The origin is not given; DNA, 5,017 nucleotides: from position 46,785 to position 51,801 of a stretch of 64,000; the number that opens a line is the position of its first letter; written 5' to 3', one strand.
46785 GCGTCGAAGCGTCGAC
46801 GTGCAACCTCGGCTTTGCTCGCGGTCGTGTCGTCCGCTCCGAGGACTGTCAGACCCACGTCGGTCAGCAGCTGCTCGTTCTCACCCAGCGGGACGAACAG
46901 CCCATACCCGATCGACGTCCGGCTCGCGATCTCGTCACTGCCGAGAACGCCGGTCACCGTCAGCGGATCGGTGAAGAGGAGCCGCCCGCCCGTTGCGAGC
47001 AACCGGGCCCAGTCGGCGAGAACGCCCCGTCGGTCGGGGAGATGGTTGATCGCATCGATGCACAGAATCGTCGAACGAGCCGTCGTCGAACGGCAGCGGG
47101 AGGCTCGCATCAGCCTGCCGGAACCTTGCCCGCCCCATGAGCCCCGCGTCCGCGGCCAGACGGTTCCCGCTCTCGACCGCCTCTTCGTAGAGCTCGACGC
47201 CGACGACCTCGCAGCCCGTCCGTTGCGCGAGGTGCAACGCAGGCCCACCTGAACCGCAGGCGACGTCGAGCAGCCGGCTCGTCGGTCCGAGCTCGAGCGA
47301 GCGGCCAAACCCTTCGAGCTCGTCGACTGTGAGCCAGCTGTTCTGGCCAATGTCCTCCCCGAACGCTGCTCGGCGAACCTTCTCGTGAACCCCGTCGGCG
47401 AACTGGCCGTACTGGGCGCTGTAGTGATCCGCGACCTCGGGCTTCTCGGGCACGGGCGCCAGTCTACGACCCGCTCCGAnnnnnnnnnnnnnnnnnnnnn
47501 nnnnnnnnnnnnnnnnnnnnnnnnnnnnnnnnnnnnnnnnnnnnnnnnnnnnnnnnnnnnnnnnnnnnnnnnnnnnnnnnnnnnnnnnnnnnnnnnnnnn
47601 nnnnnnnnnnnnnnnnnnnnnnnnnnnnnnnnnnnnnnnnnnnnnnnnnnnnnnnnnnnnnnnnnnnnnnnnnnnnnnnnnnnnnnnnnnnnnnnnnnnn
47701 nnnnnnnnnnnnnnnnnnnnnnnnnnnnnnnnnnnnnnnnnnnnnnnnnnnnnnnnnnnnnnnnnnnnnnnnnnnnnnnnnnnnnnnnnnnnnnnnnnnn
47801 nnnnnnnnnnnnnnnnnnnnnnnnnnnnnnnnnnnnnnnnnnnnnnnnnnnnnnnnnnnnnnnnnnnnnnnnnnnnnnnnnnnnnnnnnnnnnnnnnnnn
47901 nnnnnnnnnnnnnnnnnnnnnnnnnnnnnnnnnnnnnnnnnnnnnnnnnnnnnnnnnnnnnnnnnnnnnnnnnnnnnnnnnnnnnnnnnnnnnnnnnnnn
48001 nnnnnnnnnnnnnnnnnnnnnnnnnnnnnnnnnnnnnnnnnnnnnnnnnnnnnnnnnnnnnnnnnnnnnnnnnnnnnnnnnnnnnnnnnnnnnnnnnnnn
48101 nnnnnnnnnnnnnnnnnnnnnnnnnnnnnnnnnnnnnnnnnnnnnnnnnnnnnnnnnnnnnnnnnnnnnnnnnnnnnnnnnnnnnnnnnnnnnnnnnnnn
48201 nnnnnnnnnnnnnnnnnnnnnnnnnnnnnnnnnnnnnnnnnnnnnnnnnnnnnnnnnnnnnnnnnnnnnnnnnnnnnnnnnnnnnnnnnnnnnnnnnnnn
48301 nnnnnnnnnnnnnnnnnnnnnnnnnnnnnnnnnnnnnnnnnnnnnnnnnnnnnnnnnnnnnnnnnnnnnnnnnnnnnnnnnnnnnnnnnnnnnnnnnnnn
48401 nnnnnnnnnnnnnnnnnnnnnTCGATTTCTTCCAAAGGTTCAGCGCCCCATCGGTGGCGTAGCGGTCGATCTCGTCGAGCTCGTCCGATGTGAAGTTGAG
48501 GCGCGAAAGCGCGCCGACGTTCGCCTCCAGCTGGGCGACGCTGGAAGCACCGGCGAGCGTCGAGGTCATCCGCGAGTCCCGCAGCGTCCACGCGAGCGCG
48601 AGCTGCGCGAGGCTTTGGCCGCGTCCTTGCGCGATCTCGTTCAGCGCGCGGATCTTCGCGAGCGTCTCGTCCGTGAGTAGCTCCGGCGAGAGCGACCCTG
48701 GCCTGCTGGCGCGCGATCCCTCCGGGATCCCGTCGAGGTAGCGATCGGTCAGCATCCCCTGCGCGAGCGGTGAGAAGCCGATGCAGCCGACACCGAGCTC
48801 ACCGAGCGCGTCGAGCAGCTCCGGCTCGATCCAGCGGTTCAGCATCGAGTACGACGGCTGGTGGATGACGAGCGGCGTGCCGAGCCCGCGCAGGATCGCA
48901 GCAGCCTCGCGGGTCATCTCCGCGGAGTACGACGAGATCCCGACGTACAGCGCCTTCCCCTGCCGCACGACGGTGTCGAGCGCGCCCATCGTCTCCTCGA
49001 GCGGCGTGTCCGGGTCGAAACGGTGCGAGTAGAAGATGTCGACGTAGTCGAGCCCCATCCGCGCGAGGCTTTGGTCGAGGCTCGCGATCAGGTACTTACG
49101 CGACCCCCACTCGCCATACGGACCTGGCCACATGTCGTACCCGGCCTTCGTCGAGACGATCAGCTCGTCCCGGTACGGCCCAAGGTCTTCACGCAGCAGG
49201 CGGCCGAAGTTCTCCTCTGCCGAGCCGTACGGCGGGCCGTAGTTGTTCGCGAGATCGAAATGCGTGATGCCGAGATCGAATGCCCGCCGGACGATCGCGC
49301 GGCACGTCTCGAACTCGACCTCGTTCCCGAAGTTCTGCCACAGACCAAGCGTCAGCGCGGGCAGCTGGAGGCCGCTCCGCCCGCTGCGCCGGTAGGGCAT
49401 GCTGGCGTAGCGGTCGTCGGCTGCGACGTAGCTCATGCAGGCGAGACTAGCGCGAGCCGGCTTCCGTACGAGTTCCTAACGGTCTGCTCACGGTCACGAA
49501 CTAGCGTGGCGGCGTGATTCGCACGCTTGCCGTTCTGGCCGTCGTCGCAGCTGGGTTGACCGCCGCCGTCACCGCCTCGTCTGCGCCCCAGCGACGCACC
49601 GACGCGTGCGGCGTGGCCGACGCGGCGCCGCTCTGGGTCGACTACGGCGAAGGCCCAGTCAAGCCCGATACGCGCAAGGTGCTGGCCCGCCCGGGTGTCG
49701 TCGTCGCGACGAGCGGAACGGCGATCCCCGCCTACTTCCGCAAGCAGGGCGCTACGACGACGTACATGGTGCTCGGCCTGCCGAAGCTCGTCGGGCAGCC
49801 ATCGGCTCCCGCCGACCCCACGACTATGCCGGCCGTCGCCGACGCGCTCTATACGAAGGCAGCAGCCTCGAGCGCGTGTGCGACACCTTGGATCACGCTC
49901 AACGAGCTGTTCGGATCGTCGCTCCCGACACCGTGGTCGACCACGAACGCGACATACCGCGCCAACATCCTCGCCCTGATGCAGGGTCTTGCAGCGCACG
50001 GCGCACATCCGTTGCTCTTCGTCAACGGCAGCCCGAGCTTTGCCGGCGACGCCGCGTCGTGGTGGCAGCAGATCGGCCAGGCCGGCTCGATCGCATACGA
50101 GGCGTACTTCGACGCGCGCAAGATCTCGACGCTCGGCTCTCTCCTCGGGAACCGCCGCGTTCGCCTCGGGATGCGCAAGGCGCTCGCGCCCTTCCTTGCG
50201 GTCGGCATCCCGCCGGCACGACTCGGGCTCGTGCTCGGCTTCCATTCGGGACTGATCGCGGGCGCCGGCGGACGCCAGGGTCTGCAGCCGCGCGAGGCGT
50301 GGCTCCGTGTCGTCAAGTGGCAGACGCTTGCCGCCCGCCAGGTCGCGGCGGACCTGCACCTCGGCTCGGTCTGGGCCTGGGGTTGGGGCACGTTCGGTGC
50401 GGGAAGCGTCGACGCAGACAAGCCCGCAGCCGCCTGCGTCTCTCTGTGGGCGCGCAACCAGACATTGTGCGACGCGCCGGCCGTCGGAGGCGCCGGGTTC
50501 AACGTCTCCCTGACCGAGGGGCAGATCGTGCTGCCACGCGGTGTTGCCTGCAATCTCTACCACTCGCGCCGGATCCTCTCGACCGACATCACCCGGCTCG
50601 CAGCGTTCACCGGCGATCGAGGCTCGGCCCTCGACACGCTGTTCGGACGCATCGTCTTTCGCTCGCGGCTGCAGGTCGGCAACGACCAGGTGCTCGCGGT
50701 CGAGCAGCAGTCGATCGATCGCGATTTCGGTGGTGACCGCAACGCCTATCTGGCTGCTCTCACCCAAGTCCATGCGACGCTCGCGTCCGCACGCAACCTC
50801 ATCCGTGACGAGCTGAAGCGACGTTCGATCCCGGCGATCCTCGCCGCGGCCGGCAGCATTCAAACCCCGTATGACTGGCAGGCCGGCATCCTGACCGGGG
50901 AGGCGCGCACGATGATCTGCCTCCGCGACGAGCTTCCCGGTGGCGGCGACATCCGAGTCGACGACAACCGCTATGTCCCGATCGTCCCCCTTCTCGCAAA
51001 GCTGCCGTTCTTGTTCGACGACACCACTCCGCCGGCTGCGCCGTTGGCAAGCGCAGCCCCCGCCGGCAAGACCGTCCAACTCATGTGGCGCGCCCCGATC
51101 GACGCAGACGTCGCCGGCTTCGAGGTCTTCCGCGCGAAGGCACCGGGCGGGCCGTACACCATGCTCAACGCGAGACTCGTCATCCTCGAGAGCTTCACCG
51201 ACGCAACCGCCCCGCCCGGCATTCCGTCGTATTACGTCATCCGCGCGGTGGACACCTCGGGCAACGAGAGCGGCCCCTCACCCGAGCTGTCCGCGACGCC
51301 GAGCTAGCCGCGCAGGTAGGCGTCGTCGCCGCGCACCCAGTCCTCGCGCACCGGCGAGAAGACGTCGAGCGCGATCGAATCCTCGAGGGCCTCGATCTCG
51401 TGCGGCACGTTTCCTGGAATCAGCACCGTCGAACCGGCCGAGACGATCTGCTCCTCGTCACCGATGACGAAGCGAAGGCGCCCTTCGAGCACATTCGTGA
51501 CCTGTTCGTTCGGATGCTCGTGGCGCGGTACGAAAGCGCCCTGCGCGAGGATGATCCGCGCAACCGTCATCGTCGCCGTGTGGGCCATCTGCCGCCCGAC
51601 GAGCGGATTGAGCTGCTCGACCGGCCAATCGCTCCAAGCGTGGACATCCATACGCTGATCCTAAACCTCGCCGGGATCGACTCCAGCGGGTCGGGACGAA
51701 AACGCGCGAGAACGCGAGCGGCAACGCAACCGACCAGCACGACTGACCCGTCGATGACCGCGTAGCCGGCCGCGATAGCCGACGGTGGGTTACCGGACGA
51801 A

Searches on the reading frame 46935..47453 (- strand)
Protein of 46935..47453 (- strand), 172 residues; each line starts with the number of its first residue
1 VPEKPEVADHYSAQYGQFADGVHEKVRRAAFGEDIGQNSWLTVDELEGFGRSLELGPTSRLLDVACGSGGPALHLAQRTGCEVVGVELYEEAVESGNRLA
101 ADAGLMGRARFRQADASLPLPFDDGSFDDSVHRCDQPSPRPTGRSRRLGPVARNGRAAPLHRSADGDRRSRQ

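Call 43: search_protein_families(library=pfam, proteins=[window:46935-47453:-], max_evalue=0.001)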
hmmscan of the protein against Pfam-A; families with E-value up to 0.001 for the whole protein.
window:46935-47453:- (172 aa): 7 families
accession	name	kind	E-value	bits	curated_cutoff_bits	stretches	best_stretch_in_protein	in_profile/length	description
PF13649.12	Methyltransf_25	-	1.7e-12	48.3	27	1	62-128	2-66/97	Methyltransferase domain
PF08241.18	Methyltransf_11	-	9.7e-11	42.6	21.2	1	62-128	1-62/95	Methyltransferase domain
PF13847.12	Methyltransf_31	-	6.2e-10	39.4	27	1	59-128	5-76/145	Methyltransferase domain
PF01209.24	Ubie_methyltran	-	1.2e-05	25.2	20.1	1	59-128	49-118/233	ubiE/COQ5 methyltransferase family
PF02353.26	CMAS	-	7.6e-05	22.6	27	1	52-113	57-118/273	Mycolic acid cyclopropane synthetase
PF13489.12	Methyltransf_23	-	0.00025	21.3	27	1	55-99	20-63/164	Methyltransferase domain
PF08242.18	Methyltransf_12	-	0.00058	21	30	1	62-128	1-67/98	Methyltransferase domain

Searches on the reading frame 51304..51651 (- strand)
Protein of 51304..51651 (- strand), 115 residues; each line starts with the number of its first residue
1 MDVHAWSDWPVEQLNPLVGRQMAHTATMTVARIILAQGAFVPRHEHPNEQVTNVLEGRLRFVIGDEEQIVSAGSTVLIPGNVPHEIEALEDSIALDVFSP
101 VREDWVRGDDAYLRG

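Call 3: search_protein_families(library=pfam, proteins=[window:51304-51651:-], max_evalue=1)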
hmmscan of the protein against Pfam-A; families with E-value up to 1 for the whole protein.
window:51304-51651:- (115 aa): 9 families
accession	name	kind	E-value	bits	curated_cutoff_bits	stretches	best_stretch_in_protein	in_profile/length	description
PF07883.17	Cupin_2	-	1.9e-14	53.5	27.2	1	33-92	3-62/70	Cupin domain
PF02311.25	AraC_binding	-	7.3e-08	32.7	21.1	1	39-90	14-65/135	AraC-like ligand binding domain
PF00190.28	Cupin_1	-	3.8e-06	27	22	1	25-92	30-105/151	Cupin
PF07847.18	PCO_ADO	-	0.00025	21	27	1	20-60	36-77/201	PCO_ADO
PF12973.13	Cupin_7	-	0.0009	19.5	27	1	20-86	26-87/105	ChrR Cupin-like domain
PF09313.17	DUF1971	-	0.014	15.8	23.1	1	53-95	30-78/80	Domain of unknown function (DUF1971)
PF06052.18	3-HAO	-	0.041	14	25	1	2-97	8-106/151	3-hydroxyanthranilic acid dioxygenase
PF16867.11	DMSP_lyase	-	0.19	11.9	27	1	29-90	96-157/162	Dimethlysulfonioproprionate lyase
PF03079.20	ARD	-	0.27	11.9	27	1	40-86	84-135/157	ARD/ARD' family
